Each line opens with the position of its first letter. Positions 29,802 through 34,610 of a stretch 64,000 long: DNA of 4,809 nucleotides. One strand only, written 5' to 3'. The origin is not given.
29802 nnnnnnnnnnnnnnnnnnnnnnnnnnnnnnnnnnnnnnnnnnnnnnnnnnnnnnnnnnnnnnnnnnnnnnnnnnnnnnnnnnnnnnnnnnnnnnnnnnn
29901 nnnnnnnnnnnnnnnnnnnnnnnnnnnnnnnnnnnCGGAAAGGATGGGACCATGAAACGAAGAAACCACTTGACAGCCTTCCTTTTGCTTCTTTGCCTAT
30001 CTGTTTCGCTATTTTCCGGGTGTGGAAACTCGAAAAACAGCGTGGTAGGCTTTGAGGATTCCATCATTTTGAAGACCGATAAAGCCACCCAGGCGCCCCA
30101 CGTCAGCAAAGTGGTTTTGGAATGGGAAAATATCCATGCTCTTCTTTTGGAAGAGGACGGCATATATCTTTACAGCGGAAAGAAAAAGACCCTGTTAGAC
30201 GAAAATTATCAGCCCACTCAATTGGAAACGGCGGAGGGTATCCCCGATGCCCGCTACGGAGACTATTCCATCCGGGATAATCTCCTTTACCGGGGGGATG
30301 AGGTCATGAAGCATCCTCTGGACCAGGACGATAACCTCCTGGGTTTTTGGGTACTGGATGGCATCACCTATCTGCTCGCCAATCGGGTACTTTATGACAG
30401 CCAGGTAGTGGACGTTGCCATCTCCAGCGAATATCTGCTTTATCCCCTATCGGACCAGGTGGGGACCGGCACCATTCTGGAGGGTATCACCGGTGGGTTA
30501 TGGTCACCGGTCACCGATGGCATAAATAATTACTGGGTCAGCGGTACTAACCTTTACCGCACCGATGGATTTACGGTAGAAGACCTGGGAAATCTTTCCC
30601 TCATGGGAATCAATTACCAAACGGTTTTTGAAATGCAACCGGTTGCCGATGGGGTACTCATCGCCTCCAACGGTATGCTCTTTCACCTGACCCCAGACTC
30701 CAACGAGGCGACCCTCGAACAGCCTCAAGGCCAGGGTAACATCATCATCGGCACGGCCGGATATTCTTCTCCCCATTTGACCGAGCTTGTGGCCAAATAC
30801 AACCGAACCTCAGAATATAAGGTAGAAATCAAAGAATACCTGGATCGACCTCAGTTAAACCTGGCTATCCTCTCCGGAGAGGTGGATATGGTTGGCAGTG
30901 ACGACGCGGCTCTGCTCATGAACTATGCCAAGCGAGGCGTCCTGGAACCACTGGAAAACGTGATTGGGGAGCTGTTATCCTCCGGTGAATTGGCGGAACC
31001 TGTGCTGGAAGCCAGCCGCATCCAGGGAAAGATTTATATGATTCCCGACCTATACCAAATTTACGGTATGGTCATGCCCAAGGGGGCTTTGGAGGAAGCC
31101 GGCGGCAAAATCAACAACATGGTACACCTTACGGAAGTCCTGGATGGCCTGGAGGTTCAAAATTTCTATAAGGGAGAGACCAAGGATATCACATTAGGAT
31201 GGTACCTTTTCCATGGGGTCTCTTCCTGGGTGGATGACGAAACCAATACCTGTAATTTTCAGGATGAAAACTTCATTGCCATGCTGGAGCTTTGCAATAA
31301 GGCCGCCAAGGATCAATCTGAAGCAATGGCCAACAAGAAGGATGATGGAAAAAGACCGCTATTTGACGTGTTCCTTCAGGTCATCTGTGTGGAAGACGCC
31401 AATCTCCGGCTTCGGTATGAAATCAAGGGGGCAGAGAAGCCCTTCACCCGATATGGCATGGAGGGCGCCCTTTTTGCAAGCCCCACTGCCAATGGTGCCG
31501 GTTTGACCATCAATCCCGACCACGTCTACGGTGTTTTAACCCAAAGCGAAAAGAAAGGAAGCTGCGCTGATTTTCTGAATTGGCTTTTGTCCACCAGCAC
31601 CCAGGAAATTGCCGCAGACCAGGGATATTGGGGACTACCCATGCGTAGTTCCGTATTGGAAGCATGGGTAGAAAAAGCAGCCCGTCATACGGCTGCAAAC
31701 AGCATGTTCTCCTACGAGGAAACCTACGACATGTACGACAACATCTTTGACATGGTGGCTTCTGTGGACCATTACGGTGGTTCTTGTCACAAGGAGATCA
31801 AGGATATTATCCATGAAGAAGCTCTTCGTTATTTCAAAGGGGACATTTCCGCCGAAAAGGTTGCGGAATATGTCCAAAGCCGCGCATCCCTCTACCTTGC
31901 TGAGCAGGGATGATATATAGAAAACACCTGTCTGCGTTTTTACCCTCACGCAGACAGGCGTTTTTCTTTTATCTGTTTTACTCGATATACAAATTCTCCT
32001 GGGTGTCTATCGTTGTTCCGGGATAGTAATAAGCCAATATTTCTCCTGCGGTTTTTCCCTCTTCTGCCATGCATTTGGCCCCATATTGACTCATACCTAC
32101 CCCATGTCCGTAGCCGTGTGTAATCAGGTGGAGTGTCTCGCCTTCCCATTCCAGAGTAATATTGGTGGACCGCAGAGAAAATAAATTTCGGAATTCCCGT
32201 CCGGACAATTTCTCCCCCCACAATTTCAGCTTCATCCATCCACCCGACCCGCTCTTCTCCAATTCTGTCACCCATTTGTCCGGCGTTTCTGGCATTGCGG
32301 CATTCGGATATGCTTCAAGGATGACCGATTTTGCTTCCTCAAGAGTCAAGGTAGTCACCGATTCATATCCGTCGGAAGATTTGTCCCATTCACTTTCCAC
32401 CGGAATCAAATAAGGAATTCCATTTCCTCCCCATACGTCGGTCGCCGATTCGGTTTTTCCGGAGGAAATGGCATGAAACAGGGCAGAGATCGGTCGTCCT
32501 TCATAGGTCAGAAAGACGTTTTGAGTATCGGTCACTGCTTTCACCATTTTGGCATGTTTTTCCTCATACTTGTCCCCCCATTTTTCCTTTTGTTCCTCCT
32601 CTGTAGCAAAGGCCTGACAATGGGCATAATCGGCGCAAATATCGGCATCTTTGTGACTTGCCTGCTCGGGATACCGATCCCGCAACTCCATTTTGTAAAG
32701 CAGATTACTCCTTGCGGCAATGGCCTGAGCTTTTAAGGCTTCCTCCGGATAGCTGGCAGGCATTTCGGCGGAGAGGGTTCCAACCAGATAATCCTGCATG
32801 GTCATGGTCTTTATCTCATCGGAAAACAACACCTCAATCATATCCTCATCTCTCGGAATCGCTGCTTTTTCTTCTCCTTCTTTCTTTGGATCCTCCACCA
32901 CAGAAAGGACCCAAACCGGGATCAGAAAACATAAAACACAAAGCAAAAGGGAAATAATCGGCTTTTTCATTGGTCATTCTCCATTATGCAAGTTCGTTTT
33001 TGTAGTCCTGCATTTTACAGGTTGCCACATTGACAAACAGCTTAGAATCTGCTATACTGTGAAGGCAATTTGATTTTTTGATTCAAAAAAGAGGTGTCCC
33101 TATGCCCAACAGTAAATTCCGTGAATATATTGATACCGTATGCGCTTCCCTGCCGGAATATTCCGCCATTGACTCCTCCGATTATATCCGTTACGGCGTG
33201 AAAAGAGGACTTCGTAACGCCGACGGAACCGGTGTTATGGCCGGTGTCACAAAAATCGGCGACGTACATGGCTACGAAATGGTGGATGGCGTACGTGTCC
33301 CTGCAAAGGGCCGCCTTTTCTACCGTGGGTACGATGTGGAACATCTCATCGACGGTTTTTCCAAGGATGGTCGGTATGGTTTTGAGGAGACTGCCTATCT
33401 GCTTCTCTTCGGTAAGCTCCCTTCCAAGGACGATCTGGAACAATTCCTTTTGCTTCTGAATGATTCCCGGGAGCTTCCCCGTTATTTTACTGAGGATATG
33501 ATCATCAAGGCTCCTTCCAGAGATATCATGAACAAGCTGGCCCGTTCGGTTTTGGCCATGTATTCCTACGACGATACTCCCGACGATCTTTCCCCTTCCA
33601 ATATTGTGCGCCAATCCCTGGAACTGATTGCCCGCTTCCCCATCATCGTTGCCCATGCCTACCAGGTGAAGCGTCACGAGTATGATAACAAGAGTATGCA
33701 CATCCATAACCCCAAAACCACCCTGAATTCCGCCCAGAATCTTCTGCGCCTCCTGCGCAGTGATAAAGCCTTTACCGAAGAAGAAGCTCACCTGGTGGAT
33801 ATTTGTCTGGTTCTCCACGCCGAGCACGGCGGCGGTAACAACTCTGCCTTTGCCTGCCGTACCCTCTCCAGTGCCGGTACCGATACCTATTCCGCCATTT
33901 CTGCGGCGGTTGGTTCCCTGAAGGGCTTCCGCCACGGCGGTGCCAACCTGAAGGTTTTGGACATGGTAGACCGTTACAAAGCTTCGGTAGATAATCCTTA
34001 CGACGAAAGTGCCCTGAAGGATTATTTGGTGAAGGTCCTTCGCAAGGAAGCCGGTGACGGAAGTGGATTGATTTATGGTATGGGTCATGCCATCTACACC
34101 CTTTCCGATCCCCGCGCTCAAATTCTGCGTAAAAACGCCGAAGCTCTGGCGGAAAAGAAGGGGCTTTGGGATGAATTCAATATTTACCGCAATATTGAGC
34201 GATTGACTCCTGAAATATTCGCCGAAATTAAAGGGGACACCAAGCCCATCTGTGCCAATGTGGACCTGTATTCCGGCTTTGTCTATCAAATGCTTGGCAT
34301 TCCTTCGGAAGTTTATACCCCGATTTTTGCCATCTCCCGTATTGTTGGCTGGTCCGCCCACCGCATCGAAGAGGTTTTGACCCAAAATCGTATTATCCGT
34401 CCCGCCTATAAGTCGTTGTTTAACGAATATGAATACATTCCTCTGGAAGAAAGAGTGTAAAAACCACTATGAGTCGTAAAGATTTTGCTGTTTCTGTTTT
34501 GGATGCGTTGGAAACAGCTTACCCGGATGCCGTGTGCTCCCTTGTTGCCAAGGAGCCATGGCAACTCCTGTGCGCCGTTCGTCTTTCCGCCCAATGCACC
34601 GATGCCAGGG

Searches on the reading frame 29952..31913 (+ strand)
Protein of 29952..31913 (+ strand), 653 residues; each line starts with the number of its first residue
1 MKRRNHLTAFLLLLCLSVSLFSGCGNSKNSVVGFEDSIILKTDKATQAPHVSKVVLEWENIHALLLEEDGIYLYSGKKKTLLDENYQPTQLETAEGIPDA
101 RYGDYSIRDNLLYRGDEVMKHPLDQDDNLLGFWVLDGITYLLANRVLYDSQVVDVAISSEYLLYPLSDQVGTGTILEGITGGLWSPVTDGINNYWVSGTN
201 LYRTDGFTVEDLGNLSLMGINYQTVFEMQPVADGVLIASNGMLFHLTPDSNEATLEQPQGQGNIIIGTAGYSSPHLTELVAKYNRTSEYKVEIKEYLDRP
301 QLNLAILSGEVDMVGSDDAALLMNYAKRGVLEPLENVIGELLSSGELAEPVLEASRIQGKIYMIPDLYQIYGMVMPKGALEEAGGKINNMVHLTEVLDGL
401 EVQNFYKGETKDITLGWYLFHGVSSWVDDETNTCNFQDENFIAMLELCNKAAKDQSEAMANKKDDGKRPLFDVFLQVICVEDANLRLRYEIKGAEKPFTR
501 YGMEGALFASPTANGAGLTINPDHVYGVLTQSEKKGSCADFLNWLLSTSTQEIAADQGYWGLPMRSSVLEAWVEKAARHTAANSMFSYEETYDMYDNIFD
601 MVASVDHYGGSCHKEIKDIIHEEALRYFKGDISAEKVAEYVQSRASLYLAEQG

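Call 40: search_protein_families(library=pfam, proteins=[window:29952-31913:+], max_evalue=0.00001)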
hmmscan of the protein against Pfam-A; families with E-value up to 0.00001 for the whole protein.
window:29952-31913:+ (653 aa): 1 family
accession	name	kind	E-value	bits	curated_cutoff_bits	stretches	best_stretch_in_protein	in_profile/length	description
PF13416.11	SBP_bac_8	-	8.5e-10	39.3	27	0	278-432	1-134/279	Bacterial extracellular solute-binding protein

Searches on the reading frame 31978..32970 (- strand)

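Call 39: search_protein_families(library=pfam, proteins=[window:31978-32970:-], max_evalue=0.00001)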
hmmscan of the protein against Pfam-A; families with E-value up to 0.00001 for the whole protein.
window:31978-32970:- (330 aa): 1 family
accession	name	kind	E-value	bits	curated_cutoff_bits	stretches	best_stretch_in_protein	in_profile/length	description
PF08486.15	SpoIID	-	5.4e-23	81.9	23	1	52-156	7-97/97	Stage II sporulation protein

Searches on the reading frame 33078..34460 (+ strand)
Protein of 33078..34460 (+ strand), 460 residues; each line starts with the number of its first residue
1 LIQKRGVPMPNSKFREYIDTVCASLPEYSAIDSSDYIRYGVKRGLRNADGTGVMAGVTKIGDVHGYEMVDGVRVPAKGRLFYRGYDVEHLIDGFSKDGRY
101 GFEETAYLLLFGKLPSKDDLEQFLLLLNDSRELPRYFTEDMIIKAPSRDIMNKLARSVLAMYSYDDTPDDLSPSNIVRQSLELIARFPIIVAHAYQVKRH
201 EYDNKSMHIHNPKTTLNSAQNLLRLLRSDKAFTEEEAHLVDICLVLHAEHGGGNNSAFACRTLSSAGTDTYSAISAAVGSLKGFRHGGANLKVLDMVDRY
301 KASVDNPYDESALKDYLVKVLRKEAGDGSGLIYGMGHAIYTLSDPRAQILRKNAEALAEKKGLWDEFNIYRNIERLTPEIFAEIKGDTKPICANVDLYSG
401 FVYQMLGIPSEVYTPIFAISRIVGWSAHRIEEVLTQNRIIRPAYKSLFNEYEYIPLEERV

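Call 39: search_protein_families(library=pfam, proteins=[window:33078-34460:+], max_evalue=0.00001)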
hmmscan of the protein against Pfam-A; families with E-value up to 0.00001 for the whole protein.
window:33078-34460:+ (460 aa): 1 family
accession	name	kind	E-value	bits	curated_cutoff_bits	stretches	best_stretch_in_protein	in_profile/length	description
PF00285.26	Citrate_synt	-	6.5e-112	374.5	27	1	51-443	3-357/357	Citrate synthase, C-terminal domain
